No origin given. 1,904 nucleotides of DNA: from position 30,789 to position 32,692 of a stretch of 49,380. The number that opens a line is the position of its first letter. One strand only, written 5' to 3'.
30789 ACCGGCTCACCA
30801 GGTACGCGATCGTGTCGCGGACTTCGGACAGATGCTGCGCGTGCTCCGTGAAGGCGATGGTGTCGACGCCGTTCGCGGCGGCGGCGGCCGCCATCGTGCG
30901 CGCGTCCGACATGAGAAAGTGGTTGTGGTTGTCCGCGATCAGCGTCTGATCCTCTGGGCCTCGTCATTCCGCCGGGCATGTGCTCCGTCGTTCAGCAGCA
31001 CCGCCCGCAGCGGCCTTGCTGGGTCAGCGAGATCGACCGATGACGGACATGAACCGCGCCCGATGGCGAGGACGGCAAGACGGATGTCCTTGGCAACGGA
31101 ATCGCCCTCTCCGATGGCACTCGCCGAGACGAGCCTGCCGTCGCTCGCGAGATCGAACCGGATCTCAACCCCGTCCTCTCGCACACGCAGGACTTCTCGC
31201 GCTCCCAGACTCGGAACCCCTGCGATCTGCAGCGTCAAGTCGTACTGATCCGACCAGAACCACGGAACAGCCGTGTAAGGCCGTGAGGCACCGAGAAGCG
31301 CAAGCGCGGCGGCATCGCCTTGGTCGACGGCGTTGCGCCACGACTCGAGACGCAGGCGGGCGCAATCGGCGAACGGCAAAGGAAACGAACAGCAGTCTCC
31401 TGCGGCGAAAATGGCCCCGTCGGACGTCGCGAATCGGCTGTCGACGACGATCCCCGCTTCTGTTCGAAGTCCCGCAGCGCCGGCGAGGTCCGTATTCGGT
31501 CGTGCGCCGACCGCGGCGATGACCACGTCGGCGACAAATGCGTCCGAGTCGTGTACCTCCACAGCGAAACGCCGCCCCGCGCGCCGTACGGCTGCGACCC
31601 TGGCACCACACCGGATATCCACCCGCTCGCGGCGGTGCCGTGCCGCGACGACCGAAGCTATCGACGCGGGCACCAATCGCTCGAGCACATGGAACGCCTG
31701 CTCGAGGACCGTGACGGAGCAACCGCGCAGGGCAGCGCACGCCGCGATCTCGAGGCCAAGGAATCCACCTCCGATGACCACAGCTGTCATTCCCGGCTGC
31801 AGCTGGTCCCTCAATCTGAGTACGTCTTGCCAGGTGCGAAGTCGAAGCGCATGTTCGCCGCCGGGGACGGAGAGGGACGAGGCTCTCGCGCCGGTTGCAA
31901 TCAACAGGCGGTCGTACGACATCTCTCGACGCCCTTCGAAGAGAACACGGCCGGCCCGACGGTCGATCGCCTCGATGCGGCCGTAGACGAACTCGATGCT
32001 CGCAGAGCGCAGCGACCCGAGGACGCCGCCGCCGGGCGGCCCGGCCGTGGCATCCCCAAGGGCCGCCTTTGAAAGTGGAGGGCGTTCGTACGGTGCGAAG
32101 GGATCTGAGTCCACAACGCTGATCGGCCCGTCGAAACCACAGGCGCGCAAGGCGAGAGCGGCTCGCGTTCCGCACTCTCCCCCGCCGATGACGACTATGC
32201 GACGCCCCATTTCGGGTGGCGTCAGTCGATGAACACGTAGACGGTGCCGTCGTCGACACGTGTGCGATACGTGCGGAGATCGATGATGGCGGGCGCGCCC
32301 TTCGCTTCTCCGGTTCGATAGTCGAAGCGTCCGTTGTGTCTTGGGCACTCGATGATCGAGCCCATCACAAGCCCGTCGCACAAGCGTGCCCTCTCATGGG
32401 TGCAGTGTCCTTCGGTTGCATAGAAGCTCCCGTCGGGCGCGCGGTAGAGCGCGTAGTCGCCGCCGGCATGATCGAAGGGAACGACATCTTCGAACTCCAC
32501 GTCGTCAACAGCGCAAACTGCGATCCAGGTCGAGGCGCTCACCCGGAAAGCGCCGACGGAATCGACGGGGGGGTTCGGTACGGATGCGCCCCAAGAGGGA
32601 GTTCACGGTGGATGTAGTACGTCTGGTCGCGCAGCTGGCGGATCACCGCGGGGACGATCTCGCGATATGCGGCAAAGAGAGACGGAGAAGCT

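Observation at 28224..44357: Candidate undescribed catabolic system: PhoX-like exo-enzyme + importer + LmbE deacetylase + redox/TIM pair + membrane di-iron oxygenase + two PfkB kinases, under a SIS-ROK module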

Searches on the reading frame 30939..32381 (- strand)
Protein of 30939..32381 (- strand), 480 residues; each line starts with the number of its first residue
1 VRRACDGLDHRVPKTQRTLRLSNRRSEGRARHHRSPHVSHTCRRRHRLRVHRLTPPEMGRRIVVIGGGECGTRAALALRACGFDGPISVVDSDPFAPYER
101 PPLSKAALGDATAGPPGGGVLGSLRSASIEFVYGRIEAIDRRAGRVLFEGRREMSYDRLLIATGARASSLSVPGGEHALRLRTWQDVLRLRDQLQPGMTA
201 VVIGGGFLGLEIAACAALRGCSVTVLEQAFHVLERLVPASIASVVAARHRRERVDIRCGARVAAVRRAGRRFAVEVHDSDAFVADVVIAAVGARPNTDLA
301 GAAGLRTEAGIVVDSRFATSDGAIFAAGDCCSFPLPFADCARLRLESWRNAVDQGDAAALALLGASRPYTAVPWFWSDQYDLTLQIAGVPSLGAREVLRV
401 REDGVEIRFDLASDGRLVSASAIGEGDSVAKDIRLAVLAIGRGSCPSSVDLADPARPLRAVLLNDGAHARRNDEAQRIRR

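Call 4: search_protein_families(library=pfam, proteins=[window:30939-32381:-], max_evalue=0.01)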
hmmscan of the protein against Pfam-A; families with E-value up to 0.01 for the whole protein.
window:30939-32381:- (480 aa): 12 families
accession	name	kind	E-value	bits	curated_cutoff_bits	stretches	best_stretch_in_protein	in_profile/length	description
PF07992.20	Pyr_redox_2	-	5.5e-61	207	26.1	1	61-355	2-291/291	Pyridine nucleotide-disulphide oxidoreductase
PF14759.12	Reductase_C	-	5.1e-16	59.4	25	1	374-461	1-84/85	Reductase C-terminal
PF00070.33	Pyr_redox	-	3.5e-14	53.5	22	1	200-276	2-79/82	Pyridine nucleotide-disulphide oxidoreductase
PF13738.12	Pyr_redox_3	-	1.6e-08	34.6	30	1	156-306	125-280/305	Pyridine nucleotide-disulphide oxidoreductase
PF01266.30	DAO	-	1.1e-07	32.2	27.9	1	200-229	2-31/353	FAD dependent oxidoreductase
PF03486.20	HI0933_like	-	1.4e-05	25.1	50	0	200-236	3-39/244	HI0933-like protein Rossmann domain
PF13241.12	NAD_binding_7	-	0.00017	22.5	22.1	0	59-93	7-39/104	Putative NAD(P)-binding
PF01134.28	GIDA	-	0.00043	19.9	22.1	0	200-233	2-35/391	Glucose inhibited division protein A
PF02737.24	3HCDH_N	-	0.00045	20.6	22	1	200-291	2-86/180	3-hydroxyacyl-CoA dehydrogenase, NAD binding domain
PF01262.27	AlaDh_PNT_C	-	0.0005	20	23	0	199-286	30-100/214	Alanine dehydrogenase/PNT, C-terminal domain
PF02254.24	TrkA_N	-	0.0048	17.6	23.8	0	62-111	1-49/116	TrkA-N domain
PF01593.30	Amino_oxidase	-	0.0078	16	19.8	0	239-293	208-256/443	Flavin containing amine oxidoreductase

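Call 6: search_protein_families(library=ncbifam, proteins=[window:30939-32381:-], max_evalue=0.001)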
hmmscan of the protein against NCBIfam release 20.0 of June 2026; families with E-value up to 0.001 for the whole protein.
window:30939-32381:- (480 aa): 60 families (the best 25 are shown)
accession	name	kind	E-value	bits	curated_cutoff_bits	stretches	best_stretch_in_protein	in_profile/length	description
NF042949.2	3PPDioc_HcaD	equivalog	6e-83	278.7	450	1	61-428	3-370/386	3-phenylpropionate/cinnamic acid dioxygenase ferredoxin--NAD(+) reductase subunit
NF041682.1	ant_diox_AndAa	equivalog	1.6e-76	257.6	650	1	61-462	5-406/406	anthranilate 1,2-dioxygenase system ferredoxin--NAD(+) reductase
NF007286.0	PRK09754.1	equivalog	6.3e-67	226.1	447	1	60-389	4-333/400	phenylpropionate dioxygenase ferredoxin reductase subunit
NF003437.0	PRK04965.1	equivalog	1.6e-40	139.3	392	1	58-332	1-276/378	NADH:flavorubredoxin reductase NorW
NF045765.1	PhenlGlyoxDHPadH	equivalog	1.2e-31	110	475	1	63-364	6-309/416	NADH-dependent phenylglyoxylate dehydrogenase subunit epsilon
TIGR02374.1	nitri_red_nirB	equivalog_domain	6.7e-28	97.5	578.35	1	62-332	1-279/794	nitrite reductase large subunit NirB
TIGR01350.1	lipoamide_DH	equivalog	1.1e-26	93.5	408.8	1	118-332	93-310/461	dihydrolipoyl dehydrogenase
TIGR03385.1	CoA_CoA_reduc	equivalog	1.4e-26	93.3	578.8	1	153-331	101-283/439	CoA-disulfide reductase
NF007123.0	PRK09564.1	equivalog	1.2e-25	90.2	458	1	153-332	101-285/444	CoA-disulfide reductase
NF004943.0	PRK06292.2-1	equivalog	1.7e-25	89.8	432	1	127-330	101-307/456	dihydrolipoyl dehydrogenase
NF004991.0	PRK06370.1-3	subfamily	1e-23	83.7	620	1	152-332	161-343/509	FAD-containing oxidoreductase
TIGR02053.1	MerA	equivalog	2.7e-23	82.7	454.45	1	145-333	118-310/465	mercury(II) reductase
NF046103.1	NOXase_Strep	equivalog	2.3e-20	73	600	1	152-332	98-282/442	H2O-forming NADH oxidase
NF005884.0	PRK07846.1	equivalog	3e-20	72.3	501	1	149-332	124-305/454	mycothione reductase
TIGR03169.1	Nterm_to_SelD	hypoth_equivalog_domain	2.4e-19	69.9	310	1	125-333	65-284/365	pyridine nucleotide-disulfide oxidoreductase family protein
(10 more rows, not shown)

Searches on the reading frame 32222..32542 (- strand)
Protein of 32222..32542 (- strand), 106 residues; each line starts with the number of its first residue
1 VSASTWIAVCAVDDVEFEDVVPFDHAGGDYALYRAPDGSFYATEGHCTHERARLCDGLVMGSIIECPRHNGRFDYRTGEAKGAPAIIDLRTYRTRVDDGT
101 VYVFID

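Call 4: search_protein_families(library=pfam, proteins=[window:32222-32542:-], max_evalue=0.01)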
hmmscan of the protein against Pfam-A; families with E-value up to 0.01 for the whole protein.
window:32222-32542:- (106 aa): 2 families
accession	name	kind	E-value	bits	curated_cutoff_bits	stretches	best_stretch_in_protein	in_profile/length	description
PF00355.32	Rieske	-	2.4e-18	66.3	20.3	1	5-92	1-87/88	Rieske [2Fe-2S] domain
PF13806.12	Rieske_2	-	2.7e-10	40.5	27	1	5-103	1-103/104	Rieske-like [2Fe-2S] domain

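Call 6: search_protein_families(library=ncbifam, proteins=[window:32222-32542:-], max_evalue=0.001)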
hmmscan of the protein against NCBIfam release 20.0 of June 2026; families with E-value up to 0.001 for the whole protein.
window:32222-32542:- (106 aa): 7 families
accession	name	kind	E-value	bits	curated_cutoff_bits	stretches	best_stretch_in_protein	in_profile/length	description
TIGR02377.1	MocE_fam_FeS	subfamily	2.6e-41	139.7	136.15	1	5-104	1-100/101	MocE family 2Fe-2S type ferredoxin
NF007422.0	PRK09965.1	equivalog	1.5e-22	79.7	113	1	5-104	2-99/106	bifunctional 3-phenylpropionate/cinnamic acid dioxygenase ferredoxin subunit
NF041683.1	ant_diox_AndAb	equivalog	2.8e-20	72.4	150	1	5-103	1-98/100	anthranilate 1,2-dioxygenase ferredoxin subunit AndAb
NF042948.2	3PPDioc_HcaC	equivalog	8.4e-17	61.4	150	1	6-105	3-102/105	3-phenylpropionate/cinnamic acid dioxygenase ferredoxin subunit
TIGR02378.1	nirD_assim_sml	equivalog_domain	1.3e-14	54.2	74.65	1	5-103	1-103/105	nitrite reductase small subunit NirD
NF052579.1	BetMthstMoxSdmAMthl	equivalog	8e-07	28.3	600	1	3-74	15-86/351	4beta-methylsterol monooxygenase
NF041174.1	SDX_Thmprot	equivalog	0.00051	20.2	170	1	36-86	32-82/109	sulredoxin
